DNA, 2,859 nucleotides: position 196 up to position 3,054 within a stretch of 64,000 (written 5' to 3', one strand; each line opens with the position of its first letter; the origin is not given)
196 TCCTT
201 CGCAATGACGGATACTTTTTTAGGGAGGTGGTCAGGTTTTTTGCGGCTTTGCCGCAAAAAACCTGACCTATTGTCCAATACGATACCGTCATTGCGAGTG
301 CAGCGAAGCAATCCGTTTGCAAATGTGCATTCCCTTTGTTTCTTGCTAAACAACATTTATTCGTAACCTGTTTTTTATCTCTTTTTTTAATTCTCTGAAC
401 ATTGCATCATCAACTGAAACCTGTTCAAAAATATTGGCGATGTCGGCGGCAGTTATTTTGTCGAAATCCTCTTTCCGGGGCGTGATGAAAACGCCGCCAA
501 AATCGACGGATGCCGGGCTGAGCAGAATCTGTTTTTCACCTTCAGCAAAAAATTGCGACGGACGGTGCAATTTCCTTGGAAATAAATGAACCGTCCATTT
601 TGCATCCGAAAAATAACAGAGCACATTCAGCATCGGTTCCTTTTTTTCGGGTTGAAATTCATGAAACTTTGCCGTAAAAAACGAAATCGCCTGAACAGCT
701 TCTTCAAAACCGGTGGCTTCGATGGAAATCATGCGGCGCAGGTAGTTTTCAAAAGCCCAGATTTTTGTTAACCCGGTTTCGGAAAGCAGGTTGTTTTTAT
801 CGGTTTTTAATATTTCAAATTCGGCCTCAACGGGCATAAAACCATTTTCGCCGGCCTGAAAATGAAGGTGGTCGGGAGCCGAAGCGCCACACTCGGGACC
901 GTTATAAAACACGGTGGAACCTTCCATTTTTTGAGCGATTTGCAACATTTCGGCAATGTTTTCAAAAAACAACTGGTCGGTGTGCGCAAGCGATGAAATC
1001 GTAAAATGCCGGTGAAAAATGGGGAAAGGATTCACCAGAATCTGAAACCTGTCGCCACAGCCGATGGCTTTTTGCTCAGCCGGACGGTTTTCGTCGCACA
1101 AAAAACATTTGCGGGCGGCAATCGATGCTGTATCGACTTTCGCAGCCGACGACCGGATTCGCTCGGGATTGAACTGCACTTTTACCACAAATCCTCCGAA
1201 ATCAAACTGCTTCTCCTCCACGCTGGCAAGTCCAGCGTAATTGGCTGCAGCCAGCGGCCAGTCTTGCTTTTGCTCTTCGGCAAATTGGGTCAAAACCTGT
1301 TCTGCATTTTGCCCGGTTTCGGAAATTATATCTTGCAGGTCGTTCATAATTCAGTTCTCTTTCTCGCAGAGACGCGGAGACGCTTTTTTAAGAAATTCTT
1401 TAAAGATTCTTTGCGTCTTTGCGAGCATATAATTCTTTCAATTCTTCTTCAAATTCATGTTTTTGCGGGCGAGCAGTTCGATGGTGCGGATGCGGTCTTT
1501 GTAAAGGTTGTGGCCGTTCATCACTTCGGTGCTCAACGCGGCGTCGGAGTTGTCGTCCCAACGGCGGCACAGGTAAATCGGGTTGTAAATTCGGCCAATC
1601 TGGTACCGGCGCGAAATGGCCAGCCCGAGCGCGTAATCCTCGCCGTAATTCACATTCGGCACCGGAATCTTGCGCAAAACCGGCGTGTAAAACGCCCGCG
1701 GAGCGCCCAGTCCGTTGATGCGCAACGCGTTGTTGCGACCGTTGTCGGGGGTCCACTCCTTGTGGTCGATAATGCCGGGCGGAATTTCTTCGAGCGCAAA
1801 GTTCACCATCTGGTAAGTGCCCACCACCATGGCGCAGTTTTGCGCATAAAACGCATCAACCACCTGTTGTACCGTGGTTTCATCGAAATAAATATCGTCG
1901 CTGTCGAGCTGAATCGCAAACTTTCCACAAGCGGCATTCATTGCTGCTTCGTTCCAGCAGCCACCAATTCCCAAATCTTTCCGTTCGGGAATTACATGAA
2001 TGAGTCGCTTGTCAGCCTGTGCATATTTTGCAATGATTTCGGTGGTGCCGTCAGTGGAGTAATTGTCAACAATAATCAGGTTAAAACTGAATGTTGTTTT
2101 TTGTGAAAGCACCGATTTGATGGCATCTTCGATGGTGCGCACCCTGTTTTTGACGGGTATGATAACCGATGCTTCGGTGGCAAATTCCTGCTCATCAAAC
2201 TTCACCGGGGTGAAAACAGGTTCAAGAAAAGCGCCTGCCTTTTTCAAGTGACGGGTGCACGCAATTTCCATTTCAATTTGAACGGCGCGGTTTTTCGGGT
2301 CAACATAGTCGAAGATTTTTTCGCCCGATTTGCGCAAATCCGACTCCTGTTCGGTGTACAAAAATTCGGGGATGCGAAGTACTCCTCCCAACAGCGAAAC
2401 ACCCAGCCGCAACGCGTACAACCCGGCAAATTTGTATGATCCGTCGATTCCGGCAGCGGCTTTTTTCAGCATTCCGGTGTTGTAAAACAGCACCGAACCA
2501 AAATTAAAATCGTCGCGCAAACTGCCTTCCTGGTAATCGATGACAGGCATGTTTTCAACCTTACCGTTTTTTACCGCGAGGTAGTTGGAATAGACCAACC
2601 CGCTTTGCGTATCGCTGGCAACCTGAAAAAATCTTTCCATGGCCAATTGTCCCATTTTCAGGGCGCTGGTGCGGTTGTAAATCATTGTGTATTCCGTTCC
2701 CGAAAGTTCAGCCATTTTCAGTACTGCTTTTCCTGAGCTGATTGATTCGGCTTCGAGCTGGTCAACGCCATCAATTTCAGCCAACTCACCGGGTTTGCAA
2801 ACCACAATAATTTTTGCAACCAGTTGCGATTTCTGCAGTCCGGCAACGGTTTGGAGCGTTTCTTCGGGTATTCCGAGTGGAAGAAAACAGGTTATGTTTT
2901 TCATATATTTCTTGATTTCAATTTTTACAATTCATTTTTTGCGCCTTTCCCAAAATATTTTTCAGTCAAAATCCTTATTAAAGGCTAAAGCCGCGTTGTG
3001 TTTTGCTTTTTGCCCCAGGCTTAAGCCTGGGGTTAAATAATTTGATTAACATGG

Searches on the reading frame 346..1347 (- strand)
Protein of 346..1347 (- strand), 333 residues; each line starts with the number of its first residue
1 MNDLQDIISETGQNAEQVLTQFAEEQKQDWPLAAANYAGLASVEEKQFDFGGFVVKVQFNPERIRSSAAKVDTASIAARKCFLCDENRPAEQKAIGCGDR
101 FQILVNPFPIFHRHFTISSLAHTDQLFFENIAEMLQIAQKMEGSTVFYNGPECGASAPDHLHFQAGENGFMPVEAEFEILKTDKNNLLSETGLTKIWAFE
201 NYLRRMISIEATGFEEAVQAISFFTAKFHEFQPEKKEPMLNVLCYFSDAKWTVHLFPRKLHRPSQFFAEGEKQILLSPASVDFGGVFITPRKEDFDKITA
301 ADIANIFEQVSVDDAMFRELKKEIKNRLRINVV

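Call 6: search_protein_families(library=pfam, proteins=[window:346-1347:-], max_evalue=0.01)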
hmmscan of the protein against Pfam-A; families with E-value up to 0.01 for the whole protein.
window:346-1347:- (333 aa): 1 family
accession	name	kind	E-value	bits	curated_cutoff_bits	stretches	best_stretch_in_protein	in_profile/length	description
PF16269.10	DUF4922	-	2.7e-61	206.2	23.6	1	22-166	1-145/146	Domain of unknown function (DUF4922)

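Call 7: search_protein_families(library=ncbifam, proteins=[window:346-1347:-], max_evalue=0.01)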
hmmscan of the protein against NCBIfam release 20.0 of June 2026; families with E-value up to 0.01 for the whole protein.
window:346-1347:- (333 aa): 0 families

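Call 86: search_solved_structures(query=window:346-1347:-, max_evalue=1)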
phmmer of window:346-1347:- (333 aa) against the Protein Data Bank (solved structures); distinct sequences matched with E-value up to 1: 0.

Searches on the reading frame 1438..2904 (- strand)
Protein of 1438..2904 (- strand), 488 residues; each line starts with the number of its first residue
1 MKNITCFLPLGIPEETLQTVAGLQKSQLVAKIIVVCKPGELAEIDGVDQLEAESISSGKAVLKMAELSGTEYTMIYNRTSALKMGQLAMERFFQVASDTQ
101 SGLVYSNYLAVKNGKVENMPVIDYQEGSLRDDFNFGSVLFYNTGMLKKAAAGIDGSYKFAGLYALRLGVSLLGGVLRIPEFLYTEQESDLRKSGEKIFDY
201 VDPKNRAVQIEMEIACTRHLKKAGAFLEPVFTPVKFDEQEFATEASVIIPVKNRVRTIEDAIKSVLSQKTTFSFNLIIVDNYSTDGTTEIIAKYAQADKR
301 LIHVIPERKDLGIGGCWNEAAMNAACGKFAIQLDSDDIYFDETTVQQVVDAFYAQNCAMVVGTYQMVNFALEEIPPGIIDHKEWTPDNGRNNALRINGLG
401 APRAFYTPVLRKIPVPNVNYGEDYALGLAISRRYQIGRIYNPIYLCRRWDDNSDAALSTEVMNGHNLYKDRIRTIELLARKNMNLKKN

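Call 6: search_protein_families(library=pfam, proteins=[window:1438-2904:-], max_evalue=0.01)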
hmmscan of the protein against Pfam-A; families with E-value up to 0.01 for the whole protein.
window:1438-2904:- (488 aa): 3 families
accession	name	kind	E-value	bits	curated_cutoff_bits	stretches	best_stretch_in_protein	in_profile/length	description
PF00535.33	Glycos_transf_2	-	1.5e-23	84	23.3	1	246-380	1-131/168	Glycosyl transferase family 2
PF10111.15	Glyco_tranf_2_2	-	4.4e-05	23.5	27.3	1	246-338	1-93/276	Glycosyltransferase like family 2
PF13704.12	Glyco_tranf_2_4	-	0.0014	19.5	27.5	1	259-350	4-95/98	Glycosyl transferase family 2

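Call 7: search_protein_families(library=ncbifam, proteins=[window:1438-2904:-], max_evalue=0.01)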
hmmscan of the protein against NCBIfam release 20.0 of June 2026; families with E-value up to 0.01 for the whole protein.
window:1438-2904:- (488 aa): 22 families
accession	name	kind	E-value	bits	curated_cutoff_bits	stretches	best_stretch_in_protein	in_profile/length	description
NF047683.1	TeichurnBiosyTuaG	equivalog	6e-17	62.1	400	1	243-368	6-127/252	teichuronic acid biosynthesis protein TuaG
NF053739.1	GlytfEpsEBac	equivalog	3.9e-15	55.5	450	1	245-369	3-123/265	glycosyltransferase EpsE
NF050050.1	ProtGlycPglI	equivalog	9.5e-12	44.9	500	1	245-345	4-102/306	GalNAc(5)-diNAcBac-PP-undecaprenol beta-1,3-glucosyltransferase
TIGR03469.1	HpnB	hypoth_equivalog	4.8e-10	39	379.25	1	244-361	45-169/386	hopene-associated glycosyltransferase HpnB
TIGR03937.1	PgaC_IcaA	equivalog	2.3e-09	36.7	422.3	1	242-356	44-154/407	poly-beta-1,6-N-acetyl-D-glucosamine synthase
NF007482.0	PRK10073.1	equivalog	3.2e-09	36.3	423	1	242-339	5-98/334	glycosyltransferase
NF010496.0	PRK13915.1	equivalog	1.7e-08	33.9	262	1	236-365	24-156/307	glucosyl-3-phosphoglycerate synthase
TIGR03111.1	glyc2_xrt_Gpos1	hypoth_equivalog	1.7e-08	33.7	363.95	1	244-355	50-159/439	TIGR03111 family XrtG-associated glycosyltransferase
NF041875.1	EPS_EpsD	equivalog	8.7e-08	31.9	370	1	246-363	2-115/325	exopolysaccharide biosynthesis glycosyltransferase EpsD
TIGR04283.1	glyco_like_mftF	equivalog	1.6e-07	31.1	182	1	246-352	2-97/221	TIGR04283 family arsenosugar biosynthesis glycosyltransferase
TIGR04009.1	wcaE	equivalog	3.6e-07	29.7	369.2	1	265-363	25-118/248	colanic acid biosynthesis glycosyltransferase WcaE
TIGR03965.1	mycofact_glyco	equivalog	4.5e-07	29.1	280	1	231-336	63-164/467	mycofactocin biosynthesis glycosyltransferase MftF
NF038302.1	EPS_HpsE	equivalog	4.9e-07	29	300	1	246-376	4-133/307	hormogonium polysaccharide biosynthesis glycosyltransferase HpsE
NF045692.1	OglycostaseCruG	equivalog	1.1e-06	27.8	600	1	224-301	23-98/386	2'-O-glycosyltransferase CruG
NF007453.0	PRK10018.1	equivalog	0.00011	21.9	382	1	246-340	9-100/280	colanic acid biosynthesis glycosyltransferase WcaA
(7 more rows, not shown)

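Call 87: search_solved_structures(query=window:1438-2904:-, max_evalue=0.01)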
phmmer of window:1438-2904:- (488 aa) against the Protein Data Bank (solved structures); distinct sequences matched with E-value up to 0.01: 12.
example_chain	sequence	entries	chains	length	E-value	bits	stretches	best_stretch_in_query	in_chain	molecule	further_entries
2z87_A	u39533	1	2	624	5.6e-09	38.1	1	245-354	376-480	Chondroitin synthase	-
2z86_A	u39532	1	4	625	5.6e-09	38.1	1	245-354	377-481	Chondroitin synthase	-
3bcv_A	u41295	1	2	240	5.5e-07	31.6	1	244-383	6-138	Putative glycosyltransferase protein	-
5tze_C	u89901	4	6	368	4.1e-06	28.7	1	245-352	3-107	Glycosyl transferase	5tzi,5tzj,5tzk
6p61_A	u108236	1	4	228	7.3e-06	27.9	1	242-461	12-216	Glycosyltransferase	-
5tz8_A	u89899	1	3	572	9.3e-06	27.5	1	245-348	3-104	Glycosyl transferase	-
5hea_A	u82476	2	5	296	1.7e-05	26.7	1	245-345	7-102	Putative glycosyltransferase (GalT1)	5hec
9omj_A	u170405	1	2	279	0.00024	22.8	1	244-350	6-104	Glycosyltransferase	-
9omm_A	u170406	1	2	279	0.00031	22.5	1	245-350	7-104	Glycosyltransferase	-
9omh_A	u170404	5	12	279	0.00031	22.5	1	245-350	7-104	Glycosyltransferase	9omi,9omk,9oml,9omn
6yv7_B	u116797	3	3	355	0.00049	21.8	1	241-347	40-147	Glycosyl transferase, family 2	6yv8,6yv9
6yv7_A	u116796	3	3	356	0.00049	21.8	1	241-347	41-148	Glycosyl transferase, family 2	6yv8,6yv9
